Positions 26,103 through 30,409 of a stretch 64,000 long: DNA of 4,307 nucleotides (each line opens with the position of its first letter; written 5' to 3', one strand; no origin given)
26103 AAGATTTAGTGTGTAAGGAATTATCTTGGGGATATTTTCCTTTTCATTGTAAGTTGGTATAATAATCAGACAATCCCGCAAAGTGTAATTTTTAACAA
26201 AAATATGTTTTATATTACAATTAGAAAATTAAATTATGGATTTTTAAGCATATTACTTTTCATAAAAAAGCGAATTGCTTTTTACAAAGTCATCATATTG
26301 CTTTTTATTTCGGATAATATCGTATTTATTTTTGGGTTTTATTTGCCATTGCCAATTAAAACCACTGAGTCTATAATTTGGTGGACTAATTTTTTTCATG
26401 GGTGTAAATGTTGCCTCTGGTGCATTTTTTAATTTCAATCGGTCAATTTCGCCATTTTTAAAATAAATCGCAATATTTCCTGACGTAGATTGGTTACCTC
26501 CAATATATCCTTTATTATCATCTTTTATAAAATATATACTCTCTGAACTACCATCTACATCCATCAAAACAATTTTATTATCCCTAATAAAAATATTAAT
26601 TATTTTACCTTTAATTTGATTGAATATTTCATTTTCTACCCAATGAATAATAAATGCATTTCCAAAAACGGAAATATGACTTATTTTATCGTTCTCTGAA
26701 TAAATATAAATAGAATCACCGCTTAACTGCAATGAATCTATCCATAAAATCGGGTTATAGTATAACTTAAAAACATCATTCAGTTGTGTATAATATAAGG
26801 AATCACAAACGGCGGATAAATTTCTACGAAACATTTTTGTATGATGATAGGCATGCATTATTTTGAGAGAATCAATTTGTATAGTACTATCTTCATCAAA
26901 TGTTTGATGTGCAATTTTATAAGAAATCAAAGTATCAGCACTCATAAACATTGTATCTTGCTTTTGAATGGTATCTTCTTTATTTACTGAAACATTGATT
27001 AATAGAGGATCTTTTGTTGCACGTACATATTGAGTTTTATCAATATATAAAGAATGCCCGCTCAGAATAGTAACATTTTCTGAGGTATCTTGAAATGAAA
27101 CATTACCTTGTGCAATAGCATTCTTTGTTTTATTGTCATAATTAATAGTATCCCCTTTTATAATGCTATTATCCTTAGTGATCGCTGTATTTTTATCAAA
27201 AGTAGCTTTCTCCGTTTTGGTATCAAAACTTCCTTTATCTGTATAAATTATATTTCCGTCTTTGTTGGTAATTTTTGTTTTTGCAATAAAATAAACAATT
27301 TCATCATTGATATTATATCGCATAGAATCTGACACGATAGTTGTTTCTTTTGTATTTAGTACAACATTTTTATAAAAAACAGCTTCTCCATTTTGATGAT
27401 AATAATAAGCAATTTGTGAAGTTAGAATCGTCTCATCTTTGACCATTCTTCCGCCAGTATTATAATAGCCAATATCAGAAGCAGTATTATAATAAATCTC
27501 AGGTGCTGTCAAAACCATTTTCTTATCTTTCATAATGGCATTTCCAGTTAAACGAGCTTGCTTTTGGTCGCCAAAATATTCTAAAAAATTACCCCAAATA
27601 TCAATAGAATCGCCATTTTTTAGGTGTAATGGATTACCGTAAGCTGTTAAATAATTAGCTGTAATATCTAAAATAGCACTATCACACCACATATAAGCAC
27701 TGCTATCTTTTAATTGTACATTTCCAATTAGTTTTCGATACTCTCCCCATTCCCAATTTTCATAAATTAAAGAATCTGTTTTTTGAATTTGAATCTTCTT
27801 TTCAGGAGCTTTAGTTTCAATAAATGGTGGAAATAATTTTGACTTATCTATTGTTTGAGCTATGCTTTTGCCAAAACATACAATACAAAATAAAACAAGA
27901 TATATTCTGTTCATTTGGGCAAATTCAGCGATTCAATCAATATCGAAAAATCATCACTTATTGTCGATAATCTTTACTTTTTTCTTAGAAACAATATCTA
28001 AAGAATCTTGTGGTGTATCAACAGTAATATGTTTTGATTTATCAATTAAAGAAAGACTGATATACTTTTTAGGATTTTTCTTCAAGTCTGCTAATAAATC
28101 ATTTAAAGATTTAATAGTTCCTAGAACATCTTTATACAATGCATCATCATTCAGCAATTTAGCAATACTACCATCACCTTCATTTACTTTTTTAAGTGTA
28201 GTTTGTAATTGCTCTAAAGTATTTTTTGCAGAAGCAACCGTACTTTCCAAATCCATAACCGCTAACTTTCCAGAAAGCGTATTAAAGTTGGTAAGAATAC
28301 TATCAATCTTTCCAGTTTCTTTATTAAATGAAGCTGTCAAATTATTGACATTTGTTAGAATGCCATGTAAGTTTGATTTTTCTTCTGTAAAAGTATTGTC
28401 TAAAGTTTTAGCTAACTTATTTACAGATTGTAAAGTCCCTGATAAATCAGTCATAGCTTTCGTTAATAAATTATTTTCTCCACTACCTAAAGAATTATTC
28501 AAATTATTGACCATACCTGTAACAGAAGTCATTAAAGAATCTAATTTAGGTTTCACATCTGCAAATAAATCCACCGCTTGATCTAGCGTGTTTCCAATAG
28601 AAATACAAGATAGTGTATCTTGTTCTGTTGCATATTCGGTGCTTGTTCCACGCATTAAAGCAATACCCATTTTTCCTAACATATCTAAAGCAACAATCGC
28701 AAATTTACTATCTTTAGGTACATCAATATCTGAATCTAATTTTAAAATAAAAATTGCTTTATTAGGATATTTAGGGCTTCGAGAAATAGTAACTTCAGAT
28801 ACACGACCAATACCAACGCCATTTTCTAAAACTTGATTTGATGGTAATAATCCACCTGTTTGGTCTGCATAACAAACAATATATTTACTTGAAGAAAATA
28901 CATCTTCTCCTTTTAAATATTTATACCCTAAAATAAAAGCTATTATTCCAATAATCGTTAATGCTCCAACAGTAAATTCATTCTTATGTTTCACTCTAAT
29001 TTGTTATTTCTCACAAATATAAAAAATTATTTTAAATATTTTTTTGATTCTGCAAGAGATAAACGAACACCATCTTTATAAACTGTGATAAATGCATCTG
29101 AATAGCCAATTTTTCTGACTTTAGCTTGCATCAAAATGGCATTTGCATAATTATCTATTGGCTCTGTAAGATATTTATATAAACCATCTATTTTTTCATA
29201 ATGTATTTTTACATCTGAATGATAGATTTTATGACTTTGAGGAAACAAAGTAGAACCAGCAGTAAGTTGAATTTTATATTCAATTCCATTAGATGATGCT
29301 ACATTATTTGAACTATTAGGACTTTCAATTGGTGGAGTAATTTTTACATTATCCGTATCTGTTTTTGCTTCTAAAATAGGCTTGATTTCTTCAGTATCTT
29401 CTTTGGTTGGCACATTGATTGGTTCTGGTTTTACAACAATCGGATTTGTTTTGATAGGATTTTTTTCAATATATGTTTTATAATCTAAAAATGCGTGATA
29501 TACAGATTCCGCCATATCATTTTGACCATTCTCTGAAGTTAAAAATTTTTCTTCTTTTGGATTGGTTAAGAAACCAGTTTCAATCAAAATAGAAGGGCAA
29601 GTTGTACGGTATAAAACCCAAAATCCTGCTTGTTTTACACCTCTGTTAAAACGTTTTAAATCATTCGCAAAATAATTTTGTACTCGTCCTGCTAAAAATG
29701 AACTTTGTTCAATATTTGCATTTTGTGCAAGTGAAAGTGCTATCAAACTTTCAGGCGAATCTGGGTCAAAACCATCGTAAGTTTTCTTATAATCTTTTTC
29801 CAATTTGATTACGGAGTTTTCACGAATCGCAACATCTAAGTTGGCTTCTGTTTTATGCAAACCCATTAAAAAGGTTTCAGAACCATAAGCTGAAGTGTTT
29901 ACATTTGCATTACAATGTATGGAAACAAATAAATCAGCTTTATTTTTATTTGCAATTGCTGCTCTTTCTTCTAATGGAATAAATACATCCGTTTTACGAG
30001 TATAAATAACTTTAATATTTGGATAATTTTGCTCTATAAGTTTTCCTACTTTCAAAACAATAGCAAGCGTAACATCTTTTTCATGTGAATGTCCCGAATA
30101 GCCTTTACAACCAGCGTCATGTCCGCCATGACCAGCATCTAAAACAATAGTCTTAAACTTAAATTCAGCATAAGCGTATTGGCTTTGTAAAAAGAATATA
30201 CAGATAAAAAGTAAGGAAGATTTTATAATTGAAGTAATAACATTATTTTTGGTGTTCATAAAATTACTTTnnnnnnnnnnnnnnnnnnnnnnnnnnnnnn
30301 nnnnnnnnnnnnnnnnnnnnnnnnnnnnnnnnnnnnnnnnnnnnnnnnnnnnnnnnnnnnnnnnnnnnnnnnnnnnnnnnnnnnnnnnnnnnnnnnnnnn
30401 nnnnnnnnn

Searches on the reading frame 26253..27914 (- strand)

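Call 47: search_protein_families(library=pfam, proteins=[window:26253-27914:-], max_evalue=0.0001)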
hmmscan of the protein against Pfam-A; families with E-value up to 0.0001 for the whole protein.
window:26253-27914:- (553 aa): 2 families
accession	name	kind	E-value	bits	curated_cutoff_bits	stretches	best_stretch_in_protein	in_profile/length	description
PF13100.11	OstA_2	-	1.6e-39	135.5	21.2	2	39-196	2-158/158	OstA-like protein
PF03968.19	LptD_N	-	1.2e-12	48.4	20.4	0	65-146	21-111/113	LptA/(LptD N-terminal domain) LPS transport protein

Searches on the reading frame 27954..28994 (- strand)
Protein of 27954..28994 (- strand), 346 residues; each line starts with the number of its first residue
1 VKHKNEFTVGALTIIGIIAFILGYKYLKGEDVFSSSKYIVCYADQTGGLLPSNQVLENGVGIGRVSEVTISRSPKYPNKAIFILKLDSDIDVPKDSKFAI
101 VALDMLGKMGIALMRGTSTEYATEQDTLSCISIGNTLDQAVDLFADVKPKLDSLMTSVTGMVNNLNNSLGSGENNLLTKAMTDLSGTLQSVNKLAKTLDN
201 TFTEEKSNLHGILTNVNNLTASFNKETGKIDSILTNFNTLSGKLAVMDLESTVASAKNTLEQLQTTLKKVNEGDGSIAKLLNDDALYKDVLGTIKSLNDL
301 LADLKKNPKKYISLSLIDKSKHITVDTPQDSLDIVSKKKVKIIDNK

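Call 47: search_protein_families(library=pfam, proteins=[window:27954-28994:-], max_evalue=0.0001)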
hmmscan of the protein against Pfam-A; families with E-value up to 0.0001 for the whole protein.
window:27954-28994:- (346 aa): 2 families
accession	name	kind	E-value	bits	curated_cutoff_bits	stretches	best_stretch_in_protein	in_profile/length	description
PF02470.25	MlaD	-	6.5e-10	39.6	25.1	1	37-115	3-80/81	MlaD protein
PF06103.16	DUF948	-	4.8e-08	33.5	37.2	0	177-243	17-83/89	Bacterial protein of unknown function (DUF948)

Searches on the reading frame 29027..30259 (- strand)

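Call 47: search_protein_families(library=pfam, proteins=[window:29027-30259:-], max_evalue=0.0001)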
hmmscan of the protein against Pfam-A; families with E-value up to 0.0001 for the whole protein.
window:29027-30259:- (410 aa): 1 family
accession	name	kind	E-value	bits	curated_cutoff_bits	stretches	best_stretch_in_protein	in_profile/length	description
PF01520.23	Amidase_3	-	5.7e-51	173.4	27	1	38-256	1-171/174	N-acetylmuramoyl-L-alanine amidase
